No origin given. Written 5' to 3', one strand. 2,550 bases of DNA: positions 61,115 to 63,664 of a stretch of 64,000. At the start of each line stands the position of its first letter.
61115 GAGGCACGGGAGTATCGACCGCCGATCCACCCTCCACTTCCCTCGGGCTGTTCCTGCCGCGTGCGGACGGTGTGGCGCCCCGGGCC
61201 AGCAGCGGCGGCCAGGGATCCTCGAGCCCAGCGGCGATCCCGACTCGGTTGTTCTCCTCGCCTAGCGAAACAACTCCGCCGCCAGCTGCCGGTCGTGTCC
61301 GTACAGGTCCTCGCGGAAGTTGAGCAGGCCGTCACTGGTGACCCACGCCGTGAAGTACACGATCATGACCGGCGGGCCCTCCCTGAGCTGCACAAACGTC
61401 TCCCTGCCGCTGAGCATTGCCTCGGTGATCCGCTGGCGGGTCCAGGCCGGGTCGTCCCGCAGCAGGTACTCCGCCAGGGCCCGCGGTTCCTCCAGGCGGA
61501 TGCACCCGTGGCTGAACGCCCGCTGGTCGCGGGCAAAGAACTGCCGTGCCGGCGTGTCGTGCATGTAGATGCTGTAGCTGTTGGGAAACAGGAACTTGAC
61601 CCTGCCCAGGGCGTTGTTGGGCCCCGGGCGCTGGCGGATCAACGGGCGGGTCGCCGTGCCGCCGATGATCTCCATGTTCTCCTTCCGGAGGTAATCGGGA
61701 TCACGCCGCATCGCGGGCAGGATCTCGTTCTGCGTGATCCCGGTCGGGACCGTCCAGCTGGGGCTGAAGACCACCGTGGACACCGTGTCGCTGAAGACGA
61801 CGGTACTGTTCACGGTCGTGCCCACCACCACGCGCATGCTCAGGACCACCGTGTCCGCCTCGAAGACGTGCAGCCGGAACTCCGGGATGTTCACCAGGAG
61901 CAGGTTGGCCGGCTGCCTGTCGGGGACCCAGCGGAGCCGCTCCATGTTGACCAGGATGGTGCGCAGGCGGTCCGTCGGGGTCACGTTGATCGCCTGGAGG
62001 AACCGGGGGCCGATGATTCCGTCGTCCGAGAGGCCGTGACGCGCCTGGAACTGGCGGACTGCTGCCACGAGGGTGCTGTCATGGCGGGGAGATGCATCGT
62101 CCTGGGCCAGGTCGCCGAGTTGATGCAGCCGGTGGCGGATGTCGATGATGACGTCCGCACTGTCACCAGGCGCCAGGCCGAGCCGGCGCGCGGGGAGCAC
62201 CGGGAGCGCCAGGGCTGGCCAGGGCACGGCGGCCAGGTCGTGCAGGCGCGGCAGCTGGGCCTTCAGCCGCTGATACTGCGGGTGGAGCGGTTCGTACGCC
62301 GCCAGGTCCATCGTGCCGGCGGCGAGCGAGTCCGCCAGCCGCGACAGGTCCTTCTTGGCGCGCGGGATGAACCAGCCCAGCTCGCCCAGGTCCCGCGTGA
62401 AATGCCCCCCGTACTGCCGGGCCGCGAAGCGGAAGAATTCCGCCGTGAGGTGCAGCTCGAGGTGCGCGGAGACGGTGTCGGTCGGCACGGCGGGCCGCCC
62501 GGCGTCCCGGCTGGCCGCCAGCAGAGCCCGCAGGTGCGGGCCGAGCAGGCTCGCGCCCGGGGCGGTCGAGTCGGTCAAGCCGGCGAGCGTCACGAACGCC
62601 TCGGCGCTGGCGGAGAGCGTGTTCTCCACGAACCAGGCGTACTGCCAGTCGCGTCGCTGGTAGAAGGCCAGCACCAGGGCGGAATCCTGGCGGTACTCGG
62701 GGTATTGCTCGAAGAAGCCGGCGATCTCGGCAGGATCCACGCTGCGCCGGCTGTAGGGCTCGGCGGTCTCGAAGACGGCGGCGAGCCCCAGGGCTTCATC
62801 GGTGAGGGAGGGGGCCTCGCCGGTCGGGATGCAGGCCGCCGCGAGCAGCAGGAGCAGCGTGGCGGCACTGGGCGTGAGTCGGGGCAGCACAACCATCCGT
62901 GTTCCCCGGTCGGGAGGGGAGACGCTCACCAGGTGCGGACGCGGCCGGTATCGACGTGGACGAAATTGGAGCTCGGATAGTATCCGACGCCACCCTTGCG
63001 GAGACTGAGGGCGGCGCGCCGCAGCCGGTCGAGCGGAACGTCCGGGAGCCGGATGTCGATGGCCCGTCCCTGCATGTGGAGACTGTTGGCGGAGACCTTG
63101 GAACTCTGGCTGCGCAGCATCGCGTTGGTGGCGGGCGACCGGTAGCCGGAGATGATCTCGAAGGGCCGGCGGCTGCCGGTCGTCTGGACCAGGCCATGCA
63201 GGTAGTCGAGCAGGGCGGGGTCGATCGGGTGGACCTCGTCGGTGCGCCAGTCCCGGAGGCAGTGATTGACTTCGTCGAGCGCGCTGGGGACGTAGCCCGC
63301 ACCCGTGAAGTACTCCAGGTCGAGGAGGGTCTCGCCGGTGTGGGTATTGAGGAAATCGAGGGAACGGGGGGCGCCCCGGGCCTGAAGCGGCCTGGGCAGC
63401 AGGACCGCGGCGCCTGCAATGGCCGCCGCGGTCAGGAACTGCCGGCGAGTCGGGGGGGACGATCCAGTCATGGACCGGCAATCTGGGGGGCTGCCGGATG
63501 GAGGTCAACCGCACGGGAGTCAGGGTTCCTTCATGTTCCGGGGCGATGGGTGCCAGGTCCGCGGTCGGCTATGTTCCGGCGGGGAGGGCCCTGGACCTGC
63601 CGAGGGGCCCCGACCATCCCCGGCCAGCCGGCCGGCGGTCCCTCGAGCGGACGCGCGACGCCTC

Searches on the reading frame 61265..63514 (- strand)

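Call 17: search_protein_families(library=pfam, proteins=[window:61265-63514:-], max_evalue=0.001)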
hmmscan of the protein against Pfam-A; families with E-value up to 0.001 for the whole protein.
window:61265-63514:- (750 aa): 3 families
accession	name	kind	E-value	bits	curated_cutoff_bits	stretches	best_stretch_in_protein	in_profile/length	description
PF03734.19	YkuD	-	1.1e-23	84.9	23.4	1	538-689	3-143/146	L,D-transpeptidase catalytic domain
PF20142.4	Scaffold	-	5e-19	69.8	24.6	1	281-421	3-139/139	Scaffold domain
PF01471.23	PG_binding_1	-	3.4e-09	37.2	23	1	456-509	5-57/57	Putative peptidoglycan binding domain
